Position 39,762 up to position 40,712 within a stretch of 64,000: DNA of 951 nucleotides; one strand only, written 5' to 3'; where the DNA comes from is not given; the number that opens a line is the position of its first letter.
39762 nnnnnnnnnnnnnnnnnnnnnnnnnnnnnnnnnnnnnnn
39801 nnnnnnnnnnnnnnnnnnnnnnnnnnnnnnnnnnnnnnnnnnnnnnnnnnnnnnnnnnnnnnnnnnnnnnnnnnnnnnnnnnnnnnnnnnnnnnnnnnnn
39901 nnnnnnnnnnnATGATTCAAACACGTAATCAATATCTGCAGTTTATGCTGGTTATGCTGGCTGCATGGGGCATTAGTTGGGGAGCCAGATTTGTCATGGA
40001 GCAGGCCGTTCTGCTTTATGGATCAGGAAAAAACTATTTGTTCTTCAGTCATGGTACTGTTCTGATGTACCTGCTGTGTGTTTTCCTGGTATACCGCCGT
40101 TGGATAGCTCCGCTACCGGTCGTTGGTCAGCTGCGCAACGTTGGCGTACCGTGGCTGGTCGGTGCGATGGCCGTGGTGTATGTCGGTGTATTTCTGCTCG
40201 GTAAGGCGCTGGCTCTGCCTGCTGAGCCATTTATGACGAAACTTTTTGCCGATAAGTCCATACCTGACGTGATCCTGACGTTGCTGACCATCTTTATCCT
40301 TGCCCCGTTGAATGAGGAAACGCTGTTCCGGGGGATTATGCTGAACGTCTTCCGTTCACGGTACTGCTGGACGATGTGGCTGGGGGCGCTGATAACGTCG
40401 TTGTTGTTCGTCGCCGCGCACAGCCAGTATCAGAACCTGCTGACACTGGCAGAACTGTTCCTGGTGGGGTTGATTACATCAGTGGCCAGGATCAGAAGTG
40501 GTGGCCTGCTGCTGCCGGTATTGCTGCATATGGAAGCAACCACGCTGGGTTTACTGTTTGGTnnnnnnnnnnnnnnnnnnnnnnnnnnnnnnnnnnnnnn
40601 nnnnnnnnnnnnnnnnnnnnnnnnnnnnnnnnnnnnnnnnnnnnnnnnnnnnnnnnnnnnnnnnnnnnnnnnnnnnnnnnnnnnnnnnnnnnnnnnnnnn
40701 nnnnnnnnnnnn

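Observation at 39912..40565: CPBP/Abi-family intramembrane protease between oriR and pemIK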

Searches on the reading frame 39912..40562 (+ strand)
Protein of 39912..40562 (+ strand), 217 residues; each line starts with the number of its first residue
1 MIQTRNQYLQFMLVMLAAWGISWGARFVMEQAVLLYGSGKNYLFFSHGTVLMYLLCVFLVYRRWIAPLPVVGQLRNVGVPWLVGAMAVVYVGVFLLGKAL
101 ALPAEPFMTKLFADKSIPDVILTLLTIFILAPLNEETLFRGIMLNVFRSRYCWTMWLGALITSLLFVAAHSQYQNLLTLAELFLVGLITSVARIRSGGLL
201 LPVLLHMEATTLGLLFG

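Call 3: search_protein_families(library=pfam, proteins=[window:39912-40562:+], max_evalue=0.01)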
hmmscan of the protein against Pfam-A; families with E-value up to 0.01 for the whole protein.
window:39912-40562:+ (217 aa): 1 family
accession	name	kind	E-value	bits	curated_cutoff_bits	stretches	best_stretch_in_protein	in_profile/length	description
PF02517.21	Rce1-like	-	3.3e-17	63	22.4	1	120-207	4-88/93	Type II CAAX prenyl endopeptidase Rce1-like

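Call 4: search_protein_families(library=ncbifam, proteins=[window:39912-40562:+], max_evalue=0.01)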
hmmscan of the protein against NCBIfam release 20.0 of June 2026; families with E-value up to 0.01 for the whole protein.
window:39912-40562:+ (217 aa): 7 families
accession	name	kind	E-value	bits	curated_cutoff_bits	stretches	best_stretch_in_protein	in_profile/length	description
NF041647.1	ABC_perm_CPBP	equivalog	4.9e-09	35.5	435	1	50-208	468-625/636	ABC transporter permease subunit/CPBP intramembrane protease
NF033192.3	CPBP_JDVT_MrtJ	equivalog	9e-09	35.9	75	1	125-210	2-92/98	JDVT-CTERM system glutamic-type intramembrane protease MrtJ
NF040589.1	CPBP_Synerg_MrtS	equivalog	3.1e-07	30.8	130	1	101-207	53-157/170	Synerg-CTERM system glutamic-type intramembrane protease MrtS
NF046050.1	CPBP_fam_MroQ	equivalog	3.1e-06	26.8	270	1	122-209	128-216/243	intramembrane glutamic endopeptidase MroQ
NF040914.1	Mrt_core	domain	9.4e-06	25.6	100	1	123-209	3-97/108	myxosortase family intramembrane protease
NF047635.1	CPBP_Sphingo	equivalog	0.00022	20.7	225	1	133-215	140-236/237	CPBP family intramembrane glutamic endopeptidase, BDIM_20840 family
NF040594.1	CPBP_fam_MrtC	equivalog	0.00026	20.8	195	1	81-207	80-209/221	myxosortase MrtC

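Call 16: list_cluster_members(proteins=[window:39912-40562:+])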
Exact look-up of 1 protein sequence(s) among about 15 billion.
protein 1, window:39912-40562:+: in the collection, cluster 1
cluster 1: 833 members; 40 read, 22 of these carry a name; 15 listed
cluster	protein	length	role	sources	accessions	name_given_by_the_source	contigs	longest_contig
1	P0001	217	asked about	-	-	TPA: CPBP family intramembrane metalloprotease [Klebsiella pneumoniae] | membrane protease YdiL (CAAX protease family) | Uncharacterized 24.3 kDa protein n=138 Tax=cellular organisms TaxID=131567 ...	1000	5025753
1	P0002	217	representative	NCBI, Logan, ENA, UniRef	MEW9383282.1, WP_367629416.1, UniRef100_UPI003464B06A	CPBP family intramembrane glutamic endopeptidase [Escherichia coli] | CPBP family intramembrane glutamic endopeptidase n=1 Tax=Escherichia coli TaxID=562 ...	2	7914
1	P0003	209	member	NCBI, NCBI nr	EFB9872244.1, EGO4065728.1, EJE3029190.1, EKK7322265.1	CPBP family intramembrane metalloprotease, partial [Shigella flexneri] | CPBP family intramembrane metalloprotease [Escherichia coli]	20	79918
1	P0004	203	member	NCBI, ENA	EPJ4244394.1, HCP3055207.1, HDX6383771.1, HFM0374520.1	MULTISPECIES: CPBP family intramembrane glutamic endopeptidase, partial ...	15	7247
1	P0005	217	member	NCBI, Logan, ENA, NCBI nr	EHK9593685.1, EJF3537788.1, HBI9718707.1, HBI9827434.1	TPA: CPBP family intramembrane metalloprotease [Escherichia coli] | CPBP family intramembrane metalloprotease [Escherichia coli]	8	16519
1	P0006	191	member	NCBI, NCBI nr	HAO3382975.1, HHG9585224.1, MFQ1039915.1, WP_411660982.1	lysostaphin resistance A-like protein, partial [Citrobacter koseri] | CPBP family intramembrane metalloprotease [Escherichia coli]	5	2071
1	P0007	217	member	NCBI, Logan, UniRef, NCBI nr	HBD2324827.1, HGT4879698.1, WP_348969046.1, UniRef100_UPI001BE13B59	TPA: lysostaphin resistance A-like protein [Escherichia coli] | CPBP family intramembrane glutamic endopeptidase n=1 Tax=Escherichia coli TaxID=562 ... | CPBP family intramembrane metalloprotease [Escherichia coli]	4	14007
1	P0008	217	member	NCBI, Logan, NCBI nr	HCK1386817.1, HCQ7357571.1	TPA: CPBP family intramembrane metalloprotease [Escherichia coli] | CPBP family intramembrane metalloprotease [Escherichia coli]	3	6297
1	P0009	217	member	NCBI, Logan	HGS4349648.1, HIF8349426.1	TPA: lysostaphin resistance A-like protein [Klebsiella pneumoniae]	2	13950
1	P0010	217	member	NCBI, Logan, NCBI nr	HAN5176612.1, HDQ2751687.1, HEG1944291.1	TPA: CPBP family intramembrane metalloprotease [Escherichia coli] | CPBP family intramembrane metalloprotease [Escherichia coli]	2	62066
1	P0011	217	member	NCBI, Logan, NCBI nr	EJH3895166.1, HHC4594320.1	CPBP family intramembrane metalloprotease [Escherichia coli]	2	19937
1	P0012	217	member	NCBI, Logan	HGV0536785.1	TPA: lysostaphin resistance A-like protein [Escherichia coli]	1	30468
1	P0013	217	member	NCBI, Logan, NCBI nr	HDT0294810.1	TPA: CPBP family intramembrane metalloprotease [Escherichia coli] | CPBP family intramembrane metalloprotease [Escherichia coli]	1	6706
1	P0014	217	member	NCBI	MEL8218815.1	CPBP family intramembrane metalloprotease [Escherichia coli]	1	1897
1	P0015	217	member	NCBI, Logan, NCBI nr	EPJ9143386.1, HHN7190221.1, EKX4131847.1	TPA: lysostaphin resistance A-like protein [Escherichia coli] | CPBP family intramembrane metalloprotease [Escherichia coli]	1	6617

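Call 18: find_homologous_proteins(query=window:39912-40562:+, max_evalue=0.001)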
Query window:39912-40562:+ (217 aa): 108 proteins with E <= 0.001 among 2465 candidates.
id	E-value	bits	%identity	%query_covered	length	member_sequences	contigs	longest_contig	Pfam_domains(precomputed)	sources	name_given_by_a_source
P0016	6.1e-143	492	90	100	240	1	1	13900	PF02517.22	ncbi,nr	ncbi:TPA: CPBP family intramembrane metalloprotease [Escherichia coli]|nr:CPBP family intramembrane 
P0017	8.4e-134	462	100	100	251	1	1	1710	PF02517.22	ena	-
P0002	2.7e-133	460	100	100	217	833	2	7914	PF02517.22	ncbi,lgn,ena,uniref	ncbi:CPBP family intramembrane glutamic endopeptidase [Escherichia coli]|uniref:CPBP family intramem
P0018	3.3e-133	460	100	100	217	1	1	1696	PF02517.22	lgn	-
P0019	3.5e-133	460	100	100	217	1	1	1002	PF02517.22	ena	-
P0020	8.3e-133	459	100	100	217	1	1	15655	PF02517.22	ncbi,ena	ncbi:CPBP family intramembrane glutamic endopeptidase [Escherichia coli]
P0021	1.4e-132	458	100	100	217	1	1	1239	PF02517.22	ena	-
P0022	2.5e-132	457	99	100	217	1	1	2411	PF02517.22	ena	-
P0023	4.4e-131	453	99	100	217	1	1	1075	PF02517.22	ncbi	ncbi:lysostaphin resistance A-like protein [Escherichia coli]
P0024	9.2e-131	452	98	100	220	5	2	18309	PF02517.22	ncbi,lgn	ncbi:lysostaphin resistance A-like protein [Escherichia coli]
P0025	6.1e-130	449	96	100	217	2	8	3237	PF02517.22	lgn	-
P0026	6.6e-130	449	100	98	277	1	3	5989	PF02517.22,PF05321.17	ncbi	-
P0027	2.8e-129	447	100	96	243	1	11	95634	PF02517.22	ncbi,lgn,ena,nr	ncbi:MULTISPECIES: CPBP family intramembrane glutamic endopeptidase [Enterobacteriaceae]|nr:MULTISPE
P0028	2.9e-129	447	96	100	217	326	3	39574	PF02517.22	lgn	-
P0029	1.1e-126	439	95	100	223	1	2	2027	PF02517.22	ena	-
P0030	7.3e-126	436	100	94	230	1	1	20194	PF02517.22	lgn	-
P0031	2.1e-121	421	92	100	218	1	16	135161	PF02517.22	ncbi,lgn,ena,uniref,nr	ncbi:CPBP family intramembrane metalloprotease [Escherichia coli]|uniref:CPBP family intramembrane g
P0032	3.2e-120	418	92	100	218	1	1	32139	PF02517.22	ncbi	-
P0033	5.8e-120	417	91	100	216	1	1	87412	PF02517.22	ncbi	-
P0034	1.4e-117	409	91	100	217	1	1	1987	PF02517.22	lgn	-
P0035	4.2e-117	407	92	100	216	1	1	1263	PF02517.22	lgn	-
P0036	4.3e-117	407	91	100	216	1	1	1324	PF02517.22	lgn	-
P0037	6.7e-117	407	93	100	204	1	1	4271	PF02517.22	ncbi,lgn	ncbi:TPA: lysostaphin resistance A-like protein [Escherichia coli]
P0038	8.8e-117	406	89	100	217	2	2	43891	PF02517.22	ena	-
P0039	8.8e-117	406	100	88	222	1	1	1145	PF02517.22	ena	-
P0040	2.2e-114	398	88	100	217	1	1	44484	PF02517.22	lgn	-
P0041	4.8e-113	394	100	84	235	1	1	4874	PF02517.22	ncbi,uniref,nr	ncbi:CPBP family intramembrane glutamic endopeptidase [Escherichia coli]|uniref:CPBP family intramem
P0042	7.1e-113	394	100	85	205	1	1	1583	PF02517.22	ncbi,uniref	ncbi:type II CAAX endopeptidase family protein [Escherichia coli]|uniref:CPBP family intramembrane g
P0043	7.5e-113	393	100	85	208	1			PF02517.22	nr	nr:type II CAAX endopeptidase family protein [Escherichia coli]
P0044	8.1e-112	390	86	100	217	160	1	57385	PF02517.22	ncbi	ncbi:CPBP family intramembrane glutamic endopeptidase [Salmonella enterica subsp. enterica serovar N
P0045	1.6e-111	389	84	100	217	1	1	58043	PF02517.22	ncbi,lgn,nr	ncbi:CPBP family intramembrane metalloprotease [Salmonella enterica subsp. enterica serovar Give]|nr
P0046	4.2e-111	388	85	100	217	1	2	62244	PF02517.22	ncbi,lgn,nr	ncbi:CPBP family intramembrane metalloprotease [Salmonella enterica subsp. enterica serovar Mbandaka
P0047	4.7e-111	388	86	100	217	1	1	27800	PF02517.22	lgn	-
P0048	1.0e-110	386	91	95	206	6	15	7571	PF02517.22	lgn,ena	-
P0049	1.3e-110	386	85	99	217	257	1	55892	PF02517.22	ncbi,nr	ncbi:TPA: CPBP family intramembrane metalloprotease [Escherichia coli]|nr:CPBP family intramembrane 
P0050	1.5e-110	386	83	100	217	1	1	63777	PF02517.22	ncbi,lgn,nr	ncbi:CPBP family intramembrane metalloprotease [Salmonella enterica]|nr:CPBP family intramembrane me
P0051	2.5e-110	385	85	100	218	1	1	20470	PF02517.22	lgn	-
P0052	8.9e-110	383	90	95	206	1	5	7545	PF02517.22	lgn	-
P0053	1.2e-108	380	96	87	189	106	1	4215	PF02517.22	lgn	-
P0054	5.0e-108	378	95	86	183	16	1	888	PF02517.22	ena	-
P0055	4.3e-106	371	100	79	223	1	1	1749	PF02517.22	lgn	-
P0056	2.7e-105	369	85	100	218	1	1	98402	PF02517.22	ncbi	-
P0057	7.6e-105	367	100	80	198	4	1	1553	PF02517.22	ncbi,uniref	ncbi:CPBP family intramembrane glutamic endopeptidase, partial [Escherichia coli]|uniref:CPBP family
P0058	9.1e-105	367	100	80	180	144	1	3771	PF02517.22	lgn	-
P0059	1.2e-104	367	99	78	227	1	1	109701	PF02517.22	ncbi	-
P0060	1.8e-103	363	80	100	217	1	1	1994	PF02517.22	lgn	-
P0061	6.1e-102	358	84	100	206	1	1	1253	PF02517.22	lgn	-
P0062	2.5e-98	346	99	73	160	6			PF02517.22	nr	nr:CPBP family glutamic-type intramembrane protease [Escherichia coli]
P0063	8.1e-98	344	95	77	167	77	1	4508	PF02517.22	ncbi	ncbi:CPBP family glutamic-type intramembrane protease, partial [Escherichia coli]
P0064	4.5e-96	339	78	100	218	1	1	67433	PF02517.22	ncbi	-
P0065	7.6e-94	331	90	79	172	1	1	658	PF02517.22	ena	-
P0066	1.2e-93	331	100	73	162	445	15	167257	PF02517.22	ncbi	-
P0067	1.4e-89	317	67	100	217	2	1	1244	PF02517.22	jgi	jgi:membrane protease YdiL (CAAX protease family)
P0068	2.1e-89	317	68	100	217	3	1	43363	PF02517.22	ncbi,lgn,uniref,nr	ncbi:type II CAAX prenyl endopeptidase Rce1 family protein [Serratia fonticola]|uniref:CPBP family g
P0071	4.3e-86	306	87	75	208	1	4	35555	PF02517.22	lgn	-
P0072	1.5e-84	301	97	68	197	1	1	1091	PF02517.22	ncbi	-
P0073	4.3e-81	290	69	95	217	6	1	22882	PF02517.22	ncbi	-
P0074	7.9e-81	289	68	95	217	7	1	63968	PF02517.22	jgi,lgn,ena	-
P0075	1.2e-79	285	99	63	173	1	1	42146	PF02517.22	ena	-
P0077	6.3e-78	279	98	42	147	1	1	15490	PF02517.22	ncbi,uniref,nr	ncbi:hypothetical protein BED06_21715 [Escherichia coli]|uniref:CPBP family glutamic-type intramembr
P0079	3.8e-77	277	80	81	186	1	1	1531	PF02517.22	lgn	-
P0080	1.6e-76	275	100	61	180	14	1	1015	PF02517.22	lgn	-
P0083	2.0e-74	268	84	76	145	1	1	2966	PF02517.22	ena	-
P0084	1.3e-73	265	96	63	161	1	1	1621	PF02517.22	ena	-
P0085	4.6e-73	263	83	73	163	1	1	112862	PF02517.22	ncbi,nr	ncbi:CPBP family intramembrane metalloprotease [Escherichia coli]|nr:CPBP family intramembrane metal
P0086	2.6e-72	261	99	56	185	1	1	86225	PF02517.22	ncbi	-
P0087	7.7e-72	259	95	59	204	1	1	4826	PF02517.22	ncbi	-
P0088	6.8e-71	256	99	34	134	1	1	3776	PF02517.22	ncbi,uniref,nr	ncbi:hypothetical protein BU68_20430 [Escherichia coli]|uniref:CPBP family glutamic-type intramembra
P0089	1.2e-70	256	94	38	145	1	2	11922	PF02517.22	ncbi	-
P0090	2.0e-69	252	84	67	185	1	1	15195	PF02517.22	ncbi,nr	ncbi:putative transfer inhibition protein [Citrobacter koseri]|nr:putative transfer inhibition prote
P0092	2.6e-63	232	90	58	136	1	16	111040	PF02517.22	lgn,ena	-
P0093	8.2e-60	220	100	50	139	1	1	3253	PF02517.22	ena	-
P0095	1.2e-59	220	98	50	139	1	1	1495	PF02517.22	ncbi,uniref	ncbi:CPBP family intramembrane glutamic endopeptidase, partial [Klebsiella pneumoniae]|uniref:CPBP f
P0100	6.8e-57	211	99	47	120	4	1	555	PF02517.22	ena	-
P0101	1.9e-55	206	89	52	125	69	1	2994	PF02517.22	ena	-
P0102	3.4e-54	202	100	47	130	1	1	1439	PF02517.22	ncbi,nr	ncbi:CPBP family intramembrane metalloprotease, partial [Escherichia coli]|nr:CPBP family intramembr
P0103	4.7e-54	201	92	47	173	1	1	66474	PF02517.22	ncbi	-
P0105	5.7e-50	188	47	99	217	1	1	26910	PF02517.22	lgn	-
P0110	5.7e-48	181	46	99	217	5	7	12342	PF02517.22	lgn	-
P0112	2.1e-46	176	47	99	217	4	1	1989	PF02517.22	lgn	-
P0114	7.7e-46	174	90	45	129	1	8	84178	PF02517.22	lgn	-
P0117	2.3e-33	134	43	83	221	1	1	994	PF02517.22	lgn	-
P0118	9.6e-30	122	42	72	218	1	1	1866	PF02517.22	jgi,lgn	jgi:membrane protease YdiL (CAAX protease family)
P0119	2.1e-26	111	38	84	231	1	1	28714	PF02517.22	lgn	-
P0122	9.2e-21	93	65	33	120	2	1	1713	PF02517.22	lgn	-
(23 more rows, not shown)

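Call 38: search_solved_structures(query=A1, max_evalue=1, show_alignments=3)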
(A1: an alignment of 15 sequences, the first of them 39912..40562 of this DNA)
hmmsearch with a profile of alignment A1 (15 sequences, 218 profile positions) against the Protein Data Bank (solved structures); distinct sequences matched with E-value up to 1: 0.

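Call 39: find_encoding_contigs(protein=P0105, flank=8000, max_places=3)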
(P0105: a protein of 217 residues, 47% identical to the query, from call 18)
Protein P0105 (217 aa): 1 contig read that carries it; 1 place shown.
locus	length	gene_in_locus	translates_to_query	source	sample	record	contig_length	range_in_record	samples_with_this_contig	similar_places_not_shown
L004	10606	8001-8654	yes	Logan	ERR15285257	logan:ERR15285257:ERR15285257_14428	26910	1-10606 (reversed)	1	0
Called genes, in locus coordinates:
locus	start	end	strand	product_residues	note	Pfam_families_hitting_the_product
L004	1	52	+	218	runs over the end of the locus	PF27689:Exclusion-determining_protein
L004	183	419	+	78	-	PF10723:RepB-RCR_reg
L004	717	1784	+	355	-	PF02387:IncFII_repA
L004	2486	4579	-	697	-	-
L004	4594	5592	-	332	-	PF13098:Thioredoxin_2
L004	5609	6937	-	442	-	PF23127:DotM_C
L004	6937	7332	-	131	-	-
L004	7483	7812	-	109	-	-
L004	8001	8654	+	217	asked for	PF02517:Rce1-like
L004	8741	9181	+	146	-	PF00717:Peptidase_S24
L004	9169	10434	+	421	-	PF00817:IMS, PF11799:IMS_C, PF13438:DUF4113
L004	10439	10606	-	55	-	?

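Call 40: find_encoding_contigs(protein=P0119, flank=8000, max_places=3)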
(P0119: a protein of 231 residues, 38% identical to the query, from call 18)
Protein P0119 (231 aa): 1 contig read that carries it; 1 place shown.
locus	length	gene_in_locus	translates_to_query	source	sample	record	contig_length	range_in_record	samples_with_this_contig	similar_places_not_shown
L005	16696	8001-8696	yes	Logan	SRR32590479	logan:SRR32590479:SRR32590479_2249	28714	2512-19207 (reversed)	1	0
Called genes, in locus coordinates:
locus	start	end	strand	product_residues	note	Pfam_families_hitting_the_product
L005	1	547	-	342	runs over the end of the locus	-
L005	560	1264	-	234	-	-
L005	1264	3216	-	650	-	PF00270:DEAD (weak), PF13307:Helicase_C_2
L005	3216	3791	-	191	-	-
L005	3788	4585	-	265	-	-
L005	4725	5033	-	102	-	-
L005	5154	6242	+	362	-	PF01507:PAPS_reduct (weak)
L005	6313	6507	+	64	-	-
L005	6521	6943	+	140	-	-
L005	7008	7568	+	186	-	-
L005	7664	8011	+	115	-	-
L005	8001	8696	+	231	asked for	PF02517:Rce1-like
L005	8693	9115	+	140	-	-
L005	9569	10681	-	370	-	-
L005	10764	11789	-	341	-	PF14072:DndB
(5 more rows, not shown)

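Call 41: find_encoding_contigs(protein=P0074, flank=8000, max_places=3)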
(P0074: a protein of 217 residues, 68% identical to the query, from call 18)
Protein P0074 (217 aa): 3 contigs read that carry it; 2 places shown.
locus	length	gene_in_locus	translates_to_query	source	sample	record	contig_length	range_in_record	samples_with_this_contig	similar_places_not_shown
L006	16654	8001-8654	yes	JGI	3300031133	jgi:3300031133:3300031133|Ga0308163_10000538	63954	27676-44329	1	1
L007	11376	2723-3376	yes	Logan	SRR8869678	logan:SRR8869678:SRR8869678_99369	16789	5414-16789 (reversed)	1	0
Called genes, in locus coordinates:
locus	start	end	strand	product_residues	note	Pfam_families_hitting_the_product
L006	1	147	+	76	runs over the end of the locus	PF10723:RepB-RCR_reg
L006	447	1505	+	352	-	PF02387:IncFII_repA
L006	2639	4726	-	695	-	-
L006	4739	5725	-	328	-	PF13098:Thioredoxin_2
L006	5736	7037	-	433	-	PF23127:DotM_C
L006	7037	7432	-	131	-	-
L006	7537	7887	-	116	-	PF07383:DUF1496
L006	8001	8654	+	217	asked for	PF02517:Rce1-like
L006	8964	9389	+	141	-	PF00717:Peptidase_S24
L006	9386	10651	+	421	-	PF00817:IMS, PF11799:IMS_C, PF13438:DUF4113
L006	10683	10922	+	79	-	PF03869:Arc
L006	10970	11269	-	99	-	-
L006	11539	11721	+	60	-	PF12651:RHH_3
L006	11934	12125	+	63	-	-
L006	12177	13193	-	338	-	PF01434:Peptidase_M41 (weak)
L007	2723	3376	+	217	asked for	PF02517:Rce1-like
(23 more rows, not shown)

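Call 42: find_encoding_contigs(protein=P0110, flank=8000, max_places=3)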
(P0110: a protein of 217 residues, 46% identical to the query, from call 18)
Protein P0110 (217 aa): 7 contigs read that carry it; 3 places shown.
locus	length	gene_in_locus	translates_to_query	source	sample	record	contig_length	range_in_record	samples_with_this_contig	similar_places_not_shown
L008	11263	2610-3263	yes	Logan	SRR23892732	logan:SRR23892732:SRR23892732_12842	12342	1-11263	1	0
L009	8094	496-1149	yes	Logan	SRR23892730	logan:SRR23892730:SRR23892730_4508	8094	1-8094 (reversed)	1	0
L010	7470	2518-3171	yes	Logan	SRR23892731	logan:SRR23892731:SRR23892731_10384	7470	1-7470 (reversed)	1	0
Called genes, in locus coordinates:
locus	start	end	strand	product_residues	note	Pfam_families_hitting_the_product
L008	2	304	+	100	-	?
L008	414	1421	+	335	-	PF20390:DUF6685 (weak)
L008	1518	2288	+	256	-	-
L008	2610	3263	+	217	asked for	PF02517:Rce1-like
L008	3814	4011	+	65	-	PF06154:CbeA_antitoxin (weak)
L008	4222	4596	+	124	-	PF06755:CbtA_toxin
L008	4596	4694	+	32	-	-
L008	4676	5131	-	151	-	-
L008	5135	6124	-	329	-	PF00535:Glycos_transf_2, PF10111:Glyco_tranf_2_2, PF13641:Glyco_tranf_2_3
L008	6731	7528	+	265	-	PF01381:HTH_3, PF12844:HTH_19 (weak)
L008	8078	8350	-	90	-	-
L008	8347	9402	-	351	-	-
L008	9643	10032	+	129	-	PF15607:Ntox44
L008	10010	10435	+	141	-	-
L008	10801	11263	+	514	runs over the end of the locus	?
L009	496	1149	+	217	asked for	PF02517:Rce1-like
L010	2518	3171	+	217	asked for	PF02517:Rce1-like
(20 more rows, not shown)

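Call 47: search_protein_families(library=padloc, proteins=[window:39912-40562:+], max_evalue=0.1)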
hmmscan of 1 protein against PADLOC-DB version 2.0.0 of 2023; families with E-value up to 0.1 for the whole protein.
window:39912-40562:+ (217 aa): 0 families

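Call 48: search_protein_representatives(protein=window:39912-40562:+)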
Query: 217 residues. Proteins with E-value up to 0.001 (for the whole library): 1827; up to 1e-10: 134; up to 1e-30: 32. The best 150 are listed.
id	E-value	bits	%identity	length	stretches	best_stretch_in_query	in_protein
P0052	2.8e-110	383.4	91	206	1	12-217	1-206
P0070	2.2e-87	308.6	98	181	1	1-147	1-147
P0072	4.8e-85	300.9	97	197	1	52-199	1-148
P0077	2.0e-78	279.3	99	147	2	1-90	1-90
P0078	4.1e-78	278.3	99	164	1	1-130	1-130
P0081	3.8e-76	271.8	98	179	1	52-187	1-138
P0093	2.6e-60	220.1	98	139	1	108-217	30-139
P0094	3.8e-60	219.6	99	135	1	1-105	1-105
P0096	4.3e-60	219.4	74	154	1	1-148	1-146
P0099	5.2e-58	212.6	81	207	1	1-137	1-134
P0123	3.6e-50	187.0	98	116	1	12-101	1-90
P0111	6.5e-48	179.6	100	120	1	1-84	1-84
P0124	1.4e-47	178.5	96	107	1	1-85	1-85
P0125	4.7e-47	176.8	97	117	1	129-217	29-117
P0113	1.3e-46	175.3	99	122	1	1-82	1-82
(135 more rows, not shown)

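Call 57: predict_structure(alignment_id=A2)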
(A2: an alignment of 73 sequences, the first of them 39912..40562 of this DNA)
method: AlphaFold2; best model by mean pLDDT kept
length: 217 residues; sequences in the alignment: 73
mean_pLDDT: 96.0   pTM: 0.91
mean pLDDT of the five models: 96.0, 95.8, 95.6, 95.4, 95.2
residues with pLDDT >= 90: 207; 70-90: 5; 50-70: 3; < 50: 2
segments of 3 or more residues with pLDDT < 50: none
pLDDT, mean of each block of 10 residues (from residue 1): 72 97 98 92 97 98 97 96 99 98 95 96 98 99 97 97 98 97 99 98 99 95
secondary structure, 60 per line:
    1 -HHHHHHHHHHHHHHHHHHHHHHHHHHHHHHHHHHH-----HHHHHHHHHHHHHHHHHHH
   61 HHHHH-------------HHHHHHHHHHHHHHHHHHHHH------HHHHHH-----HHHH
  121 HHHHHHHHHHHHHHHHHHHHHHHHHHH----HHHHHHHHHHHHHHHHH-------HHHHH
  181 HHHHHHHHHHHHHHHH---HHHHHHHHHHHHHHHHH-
elements in order: H2-36 H42-65 H79-99 H106-111 H117-147 H152-168 H176-196 H200-216
